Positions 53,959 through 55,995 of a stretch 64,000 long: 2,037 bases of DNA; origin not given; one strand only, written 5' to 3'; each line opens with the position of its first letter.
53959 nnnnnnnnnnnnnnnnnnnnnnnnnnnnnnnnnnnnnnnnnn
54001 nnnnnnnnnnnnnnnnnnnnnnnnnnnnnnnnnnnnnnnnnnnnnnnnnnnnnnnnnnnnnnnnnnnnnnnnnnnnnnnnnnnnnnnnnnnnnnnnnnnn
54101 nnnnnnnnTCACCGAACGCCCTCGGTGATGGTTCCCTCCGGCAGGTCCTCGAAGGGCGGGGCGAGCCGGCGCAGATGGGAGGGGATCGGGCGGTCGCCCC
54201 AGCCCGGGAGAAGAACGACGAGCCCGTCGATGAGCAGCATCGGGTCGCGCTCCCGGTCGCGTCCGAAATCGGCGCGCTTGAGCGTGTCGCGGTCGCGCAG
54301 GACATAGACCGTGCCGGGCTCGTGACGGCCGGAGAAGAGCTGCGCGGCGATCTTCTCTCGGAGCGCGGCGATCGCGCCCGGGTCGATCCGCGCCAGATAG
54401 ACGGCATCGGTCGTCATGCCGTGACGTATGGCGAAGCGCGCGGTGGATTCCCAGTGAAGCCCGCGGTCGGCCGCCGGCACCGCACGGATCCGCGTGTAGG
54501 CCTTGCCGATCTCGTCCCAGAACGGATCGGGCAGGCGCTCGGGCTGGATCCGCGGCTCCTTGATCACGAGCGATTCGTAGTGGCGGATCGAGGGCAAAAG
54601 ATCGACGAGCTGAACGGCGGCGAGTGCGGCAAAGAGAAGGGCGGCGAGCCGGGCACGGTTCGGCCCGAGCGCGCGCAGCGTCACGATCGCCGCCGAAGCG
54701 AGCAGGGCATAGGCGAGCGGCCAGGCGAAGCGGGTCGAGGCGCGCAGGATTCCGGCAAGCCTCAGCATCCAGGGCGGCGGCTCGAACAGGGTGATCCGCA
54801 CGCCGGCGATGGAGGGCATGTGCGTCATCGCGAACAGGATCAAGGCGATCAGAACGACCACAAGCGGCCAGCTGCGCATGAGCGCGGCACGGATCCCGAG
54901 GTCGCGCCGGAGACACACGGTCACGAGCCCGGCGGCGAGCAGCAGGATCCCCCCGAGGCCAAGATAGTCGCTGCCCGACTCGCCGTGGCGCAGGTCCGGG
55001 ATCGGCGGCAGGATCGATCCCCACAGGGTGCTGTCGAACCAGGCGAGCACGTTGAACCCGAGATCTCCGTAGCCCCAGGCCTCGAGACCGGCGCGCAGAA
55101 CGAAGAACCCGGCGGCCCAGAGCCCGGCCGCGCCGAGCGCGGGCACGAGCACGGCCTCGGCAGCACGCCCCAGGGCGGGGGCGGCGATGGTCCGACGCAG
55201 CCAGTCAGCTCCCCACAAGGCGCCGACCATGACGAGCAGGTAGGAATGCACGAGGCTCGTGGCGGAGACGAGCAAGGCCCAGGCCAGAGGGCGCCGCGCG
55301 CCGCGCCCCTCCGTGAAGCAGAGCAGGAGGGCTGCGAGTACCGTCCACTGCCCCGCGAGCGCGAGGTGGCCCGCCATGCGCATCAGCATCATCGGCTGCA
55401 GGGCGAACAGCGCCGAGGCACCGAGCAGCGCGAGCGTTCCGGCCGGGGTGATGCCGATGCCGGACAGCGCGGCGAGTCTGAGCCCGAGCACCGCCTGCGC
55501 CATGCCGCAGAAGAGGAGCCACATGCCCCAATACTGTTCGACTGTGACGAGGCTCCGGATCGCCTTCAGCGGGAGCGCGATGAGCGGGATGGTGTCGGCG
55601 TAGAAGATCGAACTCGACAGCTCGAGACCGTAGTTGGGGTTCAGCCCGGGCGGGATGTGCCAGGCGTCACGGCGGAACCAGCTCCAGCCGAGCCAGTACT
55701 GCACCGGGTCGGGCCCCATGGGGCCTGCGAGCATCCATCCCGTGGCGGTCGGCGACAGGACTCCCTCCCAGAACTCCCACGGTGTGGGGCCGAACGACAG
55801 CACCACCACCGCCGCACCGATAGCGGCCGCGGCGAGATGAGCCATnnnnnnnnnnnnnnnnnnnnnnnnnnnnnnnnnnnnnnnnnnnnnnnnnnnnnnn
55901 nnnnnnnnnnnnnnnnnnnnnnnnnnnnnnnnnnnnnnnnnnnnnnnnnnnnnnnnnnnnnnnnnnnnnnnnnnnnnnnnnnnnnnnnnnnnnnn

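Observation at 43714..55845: Polysaccharide locus bracketed by two paralogous large membrane proteins, with a GT-C enzyme and DUF218, but no recognisable Wzy, Wzz or export machinery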

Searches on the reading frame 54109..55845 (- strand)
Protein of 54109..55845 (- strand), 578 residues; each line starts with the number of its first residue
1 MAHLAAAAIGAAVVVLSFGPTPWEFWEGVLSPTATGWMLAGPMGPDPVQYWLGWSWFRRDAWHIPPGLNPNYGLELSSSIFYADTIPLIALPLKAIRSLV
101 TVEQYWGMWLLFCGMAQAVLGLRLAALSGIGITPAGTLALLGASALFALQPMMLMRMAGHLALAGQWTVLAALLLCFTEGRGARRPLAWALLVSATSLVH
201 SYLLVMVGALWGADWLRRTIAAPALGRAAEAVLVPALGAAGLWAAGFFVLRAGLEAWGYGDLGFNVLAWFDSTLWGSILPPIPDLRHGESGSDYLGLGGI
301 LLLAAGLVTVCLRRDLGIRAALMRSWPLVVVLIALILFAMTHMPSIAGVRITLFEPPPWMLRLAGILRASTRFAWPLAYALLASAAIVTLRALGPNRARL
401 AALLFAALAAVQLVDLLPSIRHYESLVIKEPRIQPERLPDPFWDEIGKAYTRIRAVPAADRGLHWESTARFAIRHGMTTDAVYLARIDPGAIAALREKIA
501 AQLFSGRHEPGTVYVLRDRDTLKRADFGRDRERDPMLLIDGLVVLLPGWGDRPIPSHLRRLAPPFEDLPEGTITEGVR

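Call 6: search_protein_families(library=pfam, proteins=[window:54109-55845:-], max_evalue=0.1)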
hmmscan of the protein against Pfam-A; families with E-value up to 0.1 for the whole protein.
window:54109-55845:- (578 aa): 1 family
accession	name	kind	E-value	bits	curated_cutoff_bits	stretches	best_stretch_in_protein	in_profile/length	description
PF19830.4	DUF6311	-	1.3e-35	124.1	27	1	45-313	37-302/303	Family of unknown function (DUF6311)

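Call 8: search_protein_families(library=ncbifam, proteins=[window:54109-55845:-], max_evalue=0.01)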
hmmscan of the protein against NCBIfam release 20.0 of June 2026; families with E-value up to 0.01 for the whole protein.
window:54109-55845:- (578 aa): 0 families

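Call 10: find_homologous_proteins(query=window:54109-55845:-, max_evalue=0.00001)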
Query window:54109-55845:- (578 aa): 173 proteins with E <= 0.00001 among 8000 candidates; the best 120 are listed.
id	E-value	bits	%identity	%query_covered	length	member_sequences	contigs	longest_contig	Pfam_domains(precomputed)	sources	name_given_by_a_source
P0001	0.0e+0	1275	100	100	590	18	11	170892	PF19830.5,PF25853.1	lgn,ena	-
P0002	0.0e+0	1109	87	100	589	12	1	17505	PF19830.5,PF25853.1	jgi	jgi:hypothetical protein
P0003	0.0e+0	1030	81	97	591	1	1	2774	PF19830.5,PF25853.1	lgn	-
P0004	0.0e+0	1024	80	99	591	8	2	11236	PF19830.5,PF25853.1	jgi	jgi:hypothetical protein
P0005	0.0e+0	1013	79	97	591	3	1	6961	PF19830.5,PF25853.1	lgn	-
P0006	0.0e+0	1011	79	99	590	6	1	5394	PF19830.5,PF25853.1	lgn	-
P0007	2.9e-298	1008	79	97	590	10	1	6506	PF19830.5,PF25853.1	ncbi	-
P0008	4.4e-298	1008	79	99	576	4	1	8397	PF19830.5,PF25853.1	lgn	-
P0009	1.1e-297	1007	79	99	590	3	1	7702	PF19830.5,PF25853.1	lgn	-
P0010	1.7e-297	1006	79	99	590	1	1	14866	PF19830.5,PF25853.1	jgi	jgi:hypothetical protein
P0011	1.5e-296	1003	79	97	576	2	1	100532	PF19830.5,PF25853.1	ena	-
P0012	3.9e-295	998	78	98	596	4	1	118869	PF19830.5,PF25853.1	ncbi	-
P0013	1.8e-174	600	56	94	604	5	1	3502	PF19830.5,PF25853.1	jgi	jgi:hypothetical protein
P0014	2.9e-172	592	54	98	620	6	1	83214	PF19830.5,PF25853.1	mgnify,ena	mgnify:CR=1 FL=1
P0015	7.4e-164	565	54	93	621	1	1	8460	PF19830.5,PF25853.1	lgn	-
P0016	2.9e-162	559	55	91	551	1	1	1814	PF19830.5,PF25853.1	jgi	jgi:hypothetical protein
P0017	8.8e-162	558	54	91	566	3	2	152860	PF19830.5,PF25853.1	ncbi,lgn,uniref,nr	ncbi:hypothetical protein C8P66_11329 [Humitalea rosea]|uniref:Uncharacterized protein n=1 Tax=Humit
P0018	3.1e-161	556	53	94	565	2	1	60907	PF19830.5,PF25853.1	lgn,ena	-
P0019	8.3e-141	488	50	90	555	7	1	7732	PF19830.5,PF25853.1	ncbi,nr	ncbi:MAG: hypothetical protein IRY87_11410 [Acetobacteraceae bacterium]|nr:hypothetical protein [Ace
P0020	1.9e-138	481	51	93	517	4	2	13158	PF19830.5,PF25853.1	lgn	-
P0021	2.6e-138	480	50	91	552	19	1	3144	PF19830.5,PF25853.1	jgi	jgi:hypothetical protein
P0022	2.7e-138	480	49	93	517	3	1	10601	PF19830.5,PF25853.1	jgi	jgi:hypothetical protein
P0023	3.6e-138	480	49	91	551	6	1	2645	PF19830.5,PF25853.1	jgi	jgi:hypothetical protein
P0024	5.3e-137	476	48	95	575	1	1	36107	PF19830.5,PF25853.1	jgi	-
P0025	6.0e-137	476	50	91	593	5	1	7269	PF19830.5,PF25853.1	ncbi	-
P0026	7.5e-137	475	48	95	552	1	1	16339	PF19830.5,PF25853.1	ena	-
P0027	7.6e-137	475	50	91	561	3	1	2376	PF19830.5,PF25853.1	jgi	-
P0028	1.7e-136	474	50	92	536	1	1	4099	PF19830.5,PF25853.1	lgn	-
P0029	3.9e-136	473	49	91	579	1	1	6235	PF19830.5,PF25853.1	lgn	-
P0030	1.1e-135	471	47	91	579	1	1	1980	PF19830.5,PF25853.1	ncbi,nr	ncbi:MAG: hypothetical protein ICV73_20555 [Acetobacteraceae bacterium]|nr:hypothetical protein [Ace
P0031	1.3e-135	471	48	94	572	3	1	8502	PF19830.5,PF25853.1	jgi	jgi:hypothetical protein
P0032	2.5e-135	470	48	91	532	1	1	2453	PF19830.5,PF25853.1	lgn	-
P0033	3.5e-135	470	49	94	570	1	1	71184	PF19830.5,PF25853.1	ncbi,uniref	ncbi:DUF6311 domain-containing protein [Elioraea sp.]|uniref:DUF6311 domain-containing protein n=1 T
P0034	1.1e-134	468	48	95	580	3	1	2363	PF19830.5,PF25853.1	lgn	-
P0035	2.5e-134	467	47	95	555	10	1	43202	PF19830.5,PF25853.1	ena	-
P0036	5.5e-134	466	49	90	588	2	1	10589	PF19830.5,PF25853.1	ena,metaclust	metaclust:\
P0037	5.7e-134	466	49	92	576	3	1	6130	PF19830.5,PF25853.1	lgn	-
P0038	1.1e-133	465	48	95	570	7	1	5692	PF19830.5,PF25853.1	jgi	jgi:hypothetical protein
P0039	1.2e-133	465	49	90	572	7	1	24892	PF19830.5,PF25853.1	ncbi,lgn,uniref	ncbi:DUF6311 domain-containing protein [Elioraea sp.]|uniref:DUF6311 domain-containing protein n=1 T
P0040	1.2e-133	465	47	94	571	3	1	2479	PF19830.5,PF25853.1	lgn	-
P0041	1.3e-133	465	48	95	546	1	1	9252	PF19830.5,PF25853.1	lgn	-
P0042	2.1e-133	464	47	94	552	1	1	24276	PF19830.5,PF25853.1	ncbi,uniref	ncbi:DUF6311 domain-containing protein [Elioraea sp.]|uniref:DUF6311 domain-containing protein n=1 T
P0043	3.3e-133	463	48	95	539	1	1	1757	PF19830.5,PF25853.1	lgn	-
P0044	6.1e-133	462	48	94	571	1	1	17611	PF19830.5,PF25853.1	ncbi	-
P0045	1.5e-132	461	49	91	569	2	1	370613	PF19830.5,PF25853.1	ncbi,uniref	ncbi:DUF6311 domain-containing protein [Falsiroseomonas sp. HC035]|uniref:DUF6311 domain-containing 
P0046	1.6e-132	461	48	90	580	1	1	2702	PF19830.5,PF25853.1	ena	-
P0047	1.7e-132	461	47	96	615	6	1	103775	PF19830.5,PF25853.1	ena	-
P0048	2.7e-132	460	47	95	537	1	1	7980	PF19830.5,PF25853.1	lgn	-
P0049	3.6e-132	460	50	90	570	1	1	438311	PF19830.5,PF25853.1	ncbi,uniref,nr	ncbi:hypothetical protein EJV46_14560 [Roseococcus sp. SYP-B2431]|uniref:DUF6311 domain-containing p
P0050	3.8e-132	460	48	92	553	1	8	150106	PF19830.5,PF25853.1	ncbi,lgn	-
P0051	7.1e-132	459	48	90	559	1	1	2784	PF19830.5,PF25853.1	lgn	-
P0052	8.1e-132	459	49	91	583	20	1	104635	PF19830.5,PF25853.1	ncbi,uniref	ncbi:hypothetical protein GCM10009416_21550 [Craurococcus roseus]|uniref:Uncharacterized protein n=1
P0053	8.8e-132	459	48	91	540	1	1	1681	PF19830.5,PF25853.1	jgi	jgi:hypothetical protein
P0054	9.2e-132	459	48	93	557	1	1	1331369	PF19830.5,PF25853.1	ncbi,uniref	ncbi:DUF6311 domain-containing protein [Roseococcus sp. YIM B11640]|uniref:DUF6311 domain-containing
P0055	1.4e-131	458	45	94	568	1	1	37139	PF19830.5,PF25853.1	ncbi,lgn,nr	ncbi:MAG: hypothetical protein BroJett026_40810 [Betaproteobacteria bacterium]|nr:MAG: hypothetical 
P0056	4.6e-131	456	47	95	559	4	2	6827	PF19830.5,PF25853.1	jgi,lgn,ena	jgi:hypothetical protein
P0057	5.1e-131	456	48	94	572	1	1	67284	PF19830.5,PF25853.1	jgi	jgi:hypothetical protein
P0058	6.2e-131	456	49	91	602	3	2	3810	PF19830.5,PF25853.1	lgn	-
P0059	7.2e-131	456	47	94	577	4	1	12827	PF19830.5,PF25853.1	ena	-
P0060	8.2e-131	455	47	98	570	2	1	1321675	PF19830.5,PF25853.1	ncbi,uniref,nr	ncbi:DUF6311 domain-containing protein [Roseococcus pinisoli]|uniref:Uncharacterized protein n=1 Tax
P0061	8.9e-131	455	48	95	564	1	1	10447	PF19830.5,PF25853.1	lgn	-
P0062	1.5e-130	455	48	94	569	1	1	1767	PF19830.5,PF25853.1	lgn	-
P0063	1.5e-130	455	48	95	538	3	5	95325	PF19830.5,PF25853.1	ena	-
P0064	2.3e-130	454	47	94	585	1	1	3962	PF19830.5,PF25853.1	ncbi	-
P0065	3.0e-130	454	46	95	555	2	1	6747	PF19830.5,PF25853.1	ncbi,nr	ncbi:MAG: hypothetical protein IT556_00630 [Acetobacteraceae bacterium]|nr:hypothetical protein [Ace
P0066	4.3e-130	453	48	93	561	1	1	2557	PF19830.5,PF25853.1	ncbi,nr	ncbi:MAG: hypothetical protein ICV73_14425, partial [Acetobacteraceae bacterium]|nr:hypothetical pro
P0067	6.8e-130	452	49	91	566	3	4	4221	PF19830.5,PF25853.1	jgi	jgi:hypothetical protein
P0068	7.8e-130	452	47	91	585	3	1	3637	PF19830.5,PF25853.1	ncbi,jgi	jgi:hypothetical protein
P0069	9.6e-130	452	47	91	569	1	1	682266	PF19830.5,PF25853.1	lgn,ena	-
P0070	1.5e-129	451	48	95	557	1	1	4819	PF19830.5,PF25853.1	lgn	-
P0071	1.7e-129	451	47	91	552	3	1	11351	PF19830.5,PF25853.1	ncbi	-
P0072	3.4e-129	450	49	95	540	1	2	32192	PF19830.5,PF25853.1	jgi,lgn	jgi:hypothetical protein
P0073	3.8e-129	450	49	90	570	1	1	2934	PF19830.5,PF25853.1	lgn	-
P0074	3.8e-129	450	48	94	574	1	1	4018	PF19830.5,PF25853.1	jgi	-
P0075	4.6e-129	450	47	95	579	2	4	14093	PF19830.5,PF25853.1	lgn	-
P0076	5.2e-129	449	48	95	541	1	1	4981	PF19830.5,PF25853.1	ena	-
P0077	5.8e-129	449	48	94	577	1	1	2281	PF19830.5,PF25853.1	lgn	-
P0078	6.1e-129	449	48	91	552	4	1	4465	PF19830.5,PF25853.1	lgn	-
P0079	6.6e-129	449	49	91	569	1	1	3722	PF19830.5,PF25853.1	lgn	-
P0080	6.7e-129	449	48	91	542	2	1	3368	PF19830.5,PF25853.1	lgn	-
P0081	7.2e-129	449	49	90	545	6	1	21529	PF19830.5,PF25853.1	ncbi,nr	ncbi:MAG: DUF6311 domain-containing protein [Rubritepida sp.]|nr:DUF6311 domain-containing protein [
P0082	7.3e-129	449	47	95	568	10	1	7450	PF19830.5,PF25853.1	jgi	jgi:hypothetical protein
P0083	1.1e-128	448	49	95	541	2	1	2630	PF19830.5,PF25853.1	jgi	jgi:hypothetical protein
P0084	1.2e-128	448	46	95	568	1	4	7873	PF19830.5,PF25853.1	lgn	-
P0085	3.4e-128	447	46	92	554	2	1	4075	PF19830.5,PF25853.1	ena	-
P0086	4.4e-128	446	48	94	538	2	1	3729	PF19830.5,PF25853.1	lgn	-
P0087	5.2e-128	446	48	91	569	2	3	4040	PF19830.5,PF25853.1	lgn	-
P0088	5.4e-128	446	48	90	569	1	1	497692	PF19830.5,PF25853.1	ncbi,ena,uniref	ncbi:DUF6311 domain-containing protein [Roseococcus sp.]|uniref:DUF6311 domain-containing protein n=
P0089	5.7e-128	446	48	91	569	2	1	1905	PF19830.5,PF25853.1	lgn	-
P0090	8.7e-128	445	46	95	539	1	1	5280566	PF19830.5,PF25853.1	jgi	jgi:hypothetical protein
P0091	8.8e-128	445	48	94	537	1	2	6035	PF19830.5,PF25853.1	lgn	-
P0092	1.1e-127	445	46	95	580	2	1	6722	PF19830.5,PF25853.1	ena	-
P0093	1.2e-127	445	46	91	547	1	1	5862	PF19830.5,PF25853.1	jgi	jgi:hypothetical protein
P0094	1.4e-127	445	46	94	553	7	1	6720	PF19830.5,PF25853.1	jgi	jgi:hypothetical protein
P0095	1.7e-127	444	46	91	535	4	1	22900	PF19830.5,PF25853.1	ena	-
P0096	4.3e-127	443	46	95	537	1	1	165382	PF19830.5,PF25853.1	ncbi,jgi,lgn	jgi:hypothetical protein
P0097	6.2e-127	443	47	94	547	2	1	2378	PF19830.5,PF25853.1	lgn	-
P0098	6.7e-127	442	48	91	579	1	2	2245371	PF19830.5,PF25853.1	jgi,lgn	jgi:hypothetical protein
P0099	7.7e-127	442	48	91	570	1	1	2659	PF19830.5,PF25853.1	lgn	-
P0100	8.9e-127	442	48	90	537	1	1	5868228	PF19830.5,PF25853.1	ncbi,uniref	ncbi:DUF6311 domain-containing protein [Humitalea sp. 24SJ18S-53]|uniref:DUF6311 domain-containing p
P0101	9.5e-127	442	48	90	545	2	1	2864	PF19830.5,PF25853.1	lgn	-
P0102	1.0e-126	442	49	90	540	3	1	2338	PF19830.5,PF25853.1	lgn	-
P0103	2.3e-126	441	46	95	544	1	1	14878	PF19830.5,PF25853.1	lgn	-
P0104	2.9e-126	440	46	95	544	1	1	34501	PF19830.5,PF25853.1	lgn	-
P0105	4.4e-126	440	48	90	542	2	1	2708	PF19830.5,PF25853.1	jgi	jgi:hypothetical protein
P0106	7.6e-126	439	46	90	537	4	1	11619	PF19830.5,PF25853.1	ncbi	-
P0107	8.1e-126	439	48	90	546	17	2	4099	PF19830.5,PF25853.1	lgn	-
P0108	9.0e-126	439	45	97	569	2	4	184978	PF19830.5,PF25853.1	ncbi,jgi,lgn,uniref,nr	ncbi:hypothetical protein G3576_21440 [Roseomonas stagni]|uniref:Glycosyltransferase RgtA/B/C/D-like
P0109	1.0e-125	439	48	97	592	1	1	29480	PF19830.5,PF25853.1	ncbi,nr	ncbi:MAG: hypothetical protein K2X11_06605 [Acetobacteraceae bacterium]|nr:hypothetical protein [Ace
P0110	1.1e-125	438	45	91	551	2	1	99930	PF19830.5,PF25853.1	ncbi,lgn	-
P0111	1.1e-125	438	46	94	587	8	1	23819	PF19830.5,PF25853.1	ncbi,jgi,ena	jgi:hypothetical protein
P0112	1.7e-125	438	46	94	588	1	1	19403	PF19830.5,PF25853.1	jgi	jgi:hypothetical protein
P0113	6.8e-125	436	44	95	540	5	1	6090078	PF19830.5,PF25853.1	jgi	jgi:hypothetical protein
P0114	7.8e-125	436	49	91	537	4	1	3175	PF19830.5,PF25853.1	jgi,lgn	-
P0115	8.7e-125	436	45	95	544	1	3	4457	PF19830.5,PF25853.1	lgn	-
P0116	9.1e-125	435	47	90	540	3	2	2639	PF19830.5,PF25853.1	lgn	-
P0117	9.2e-125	435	48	90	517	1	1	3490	PF19830.5,PF25853.1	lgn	-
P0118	1.2e-124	435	47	94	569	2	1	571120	PF19830.5,PF25853.1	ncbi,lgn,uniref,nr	ncbi:DUF6311 domain-containing protein [Falsiroseomonas ponticola]|uniref:DUF6311 domain-containing 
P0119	1.9e-124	434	46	90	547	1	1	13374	PF19830.5,PF25853.1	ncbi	-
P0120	2.3e-124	434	48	90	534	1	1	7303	PF19830.5,PF25853.1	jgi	-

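Call 15: search_solved_structures(query=A1, max_evalue=10)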
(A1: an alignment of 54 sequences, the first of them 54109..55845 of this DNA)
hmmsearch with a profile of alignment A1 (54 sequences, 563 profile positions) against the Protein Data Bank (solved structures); distinct sequences matched with E-value up to 10: 0.

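Call 20: find_related_loci(query=A1, collection=genome_contigs, flank=10000)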
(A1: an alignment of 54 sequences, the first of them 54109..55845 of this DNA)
Query A1 (578 aa) in genome_contigs; peptide patterns used: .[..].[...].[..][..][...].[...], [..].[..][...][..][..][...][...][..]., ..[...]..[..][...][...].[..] (x = any residue, [..] = any of these).
600 stretches matched a pattern (row limit reached: there are more); 306 encode a relative of the query (tblastn E <= 1e-3); the best 80 are kept; 80 distinct loci.
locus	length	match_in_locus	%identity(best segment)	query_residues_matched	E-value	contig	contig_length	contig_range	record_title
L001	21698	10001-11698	78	13-578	0e+0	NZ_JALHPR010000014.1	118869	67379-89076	MAG: Elioraea sp. isolate bin.267 c_000000001008, whole genome shotgun sequence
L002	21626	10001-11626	48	13-573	4e-128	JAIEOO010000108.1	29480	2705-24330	MAG: Acetobacteraceae bacterium isolate co.spades.DASTOOL.1kb_109 c_000000440235, whole genome shotgun sequence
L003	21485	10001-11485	48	29-549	5e-124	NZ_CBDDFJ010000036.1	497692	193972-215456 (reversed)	MAG: Roseococcus sp. isolate 8ea64999-de2d-4fba-be6c-4e465365e0b3 contig_36, whole genome shotgun sequence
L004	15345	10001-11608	46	1-559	1e-121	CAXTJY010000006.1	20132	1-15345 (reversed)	MAG TPA_asm: uncultured Rhodovarius sp. isolate public_SRR11456921_metawrap_bin.15 genome assembly, contig: public_SRR11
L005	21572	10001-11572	49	25-554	2e-120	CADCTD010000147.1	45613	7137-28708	MAG: uncultured Craurococcus sp. isolate AVDCRST_MAG27 genome assembly, contig: NODE48, whole genome shotgun sequence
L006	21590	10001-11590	49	4-549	9e-120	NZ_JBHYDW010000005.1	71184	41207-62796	MAG: Elioraea sp. isolate CCAP1437_1_bin-010 CCAP1437_1_bin-010_c5, whole genome shotgun sequence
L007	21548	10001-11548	49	29-552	5e-120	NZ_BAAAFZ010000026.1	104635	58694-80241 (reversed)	Craurococcus roseus strain JCM 9933 sequence026, whole genome shotgun sequence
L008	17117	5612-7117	48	29-549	1e-119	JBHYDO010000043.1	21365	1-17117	MAG: Roseococcus sp. isolate CCAP1437_1_bin-002 CCAP1437_1_bin-002_c43, whole genome shotgun sequence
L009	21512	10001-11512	47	29-551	3e-119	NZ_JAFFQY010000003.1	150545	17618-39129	Roseococcus thiosulfatophilus strain RB-3 contig.12.lin, whole genome shotgun sequence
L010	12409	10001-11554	46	29-553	8e-119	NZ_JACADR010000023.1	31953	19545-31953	Roseomonas rosulenta strain OP-27 23, whole genome shotgun sequence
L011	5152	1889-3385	48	25-549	1e-119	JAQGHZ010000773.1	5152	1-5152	MAG: Rubritepida sp. isolate RYN_446 scaffold_1172550, whole genome shotgun sequence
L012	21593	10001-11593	49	4-549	4e-118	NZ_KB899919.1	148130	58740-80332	Elioraea tepidiphila DSM 17972 F563DRAFT_scaffold00010.10, whole genome shotgun sequence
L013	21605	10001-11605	44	4-552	5e-118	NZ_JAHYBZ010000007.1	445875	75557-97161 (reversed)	Roseomonas alba strain HJA6 contig7, whole genome shotgun sequence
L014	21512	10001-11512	48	13-549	8e-118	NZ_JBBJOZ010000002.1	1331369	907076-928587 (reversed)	Roseococcus sp. YIM B11640 Scaffold2, whole genome shotgun sequence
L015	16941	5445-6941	49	25-549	9e-118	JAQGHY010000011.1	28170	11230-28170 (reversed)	MAG: Rubritepida sp. isolate RYN_445 scaffold_3591712, whole genome shotgun sequence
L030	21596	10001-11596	44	11-552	4e-112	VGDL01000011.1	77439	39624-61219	MAG: Alphaproteobacteria bacterium isolate K_Offshore_40m_mx_105 K_Offshore_40m_mx_105_Ga0194133_10000515, whole genome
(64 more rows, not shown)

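Call 23: find_encoding_contigs(protein=P0054, flank=10000, max_places=2)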
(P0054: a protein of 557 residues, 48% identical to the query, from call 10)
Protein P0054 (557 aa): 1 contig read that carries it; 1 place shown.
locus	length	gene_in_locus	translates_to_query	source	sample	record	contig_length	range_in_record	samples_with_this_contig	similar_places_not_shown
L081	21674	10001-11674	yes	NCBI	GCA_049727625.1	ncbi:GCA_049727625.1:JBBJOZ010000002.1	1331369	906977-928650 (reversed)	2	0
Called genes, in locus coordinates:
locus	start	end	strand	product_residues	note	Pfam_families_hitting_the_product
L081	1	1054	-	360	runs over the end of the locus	PF00296:Bac_luciferase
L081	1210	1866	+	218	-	PF05719:GPP34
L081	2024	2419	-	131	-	PF00034:Cytochrom_C (faint)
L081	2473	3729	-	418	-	PF05977:MFS_3, PF07690:MFS_1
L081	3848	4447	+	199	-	-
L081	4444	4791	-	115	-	PF03960:ArsC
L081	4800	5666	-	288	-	PF00561:Abhydrolase_1, PF12146:Hydrolase_4 (weak), PF12697:Abhydrolase_6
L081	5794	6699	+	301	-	PF00126:HTH_1, PF03466:LysR_substrate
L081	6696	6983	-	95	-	-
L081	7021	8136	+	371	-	PF01264:Chorismate_synt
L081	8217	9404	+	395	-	-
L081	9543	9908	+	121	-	-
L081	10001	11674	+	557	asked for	PF19830:DUF6311, PF25853:DUF6311_C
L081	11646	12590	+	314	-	PF00174:Oxidored_molyb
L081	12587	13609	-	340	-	PF00730:HhH-GPD, PF14815:NUDIX_4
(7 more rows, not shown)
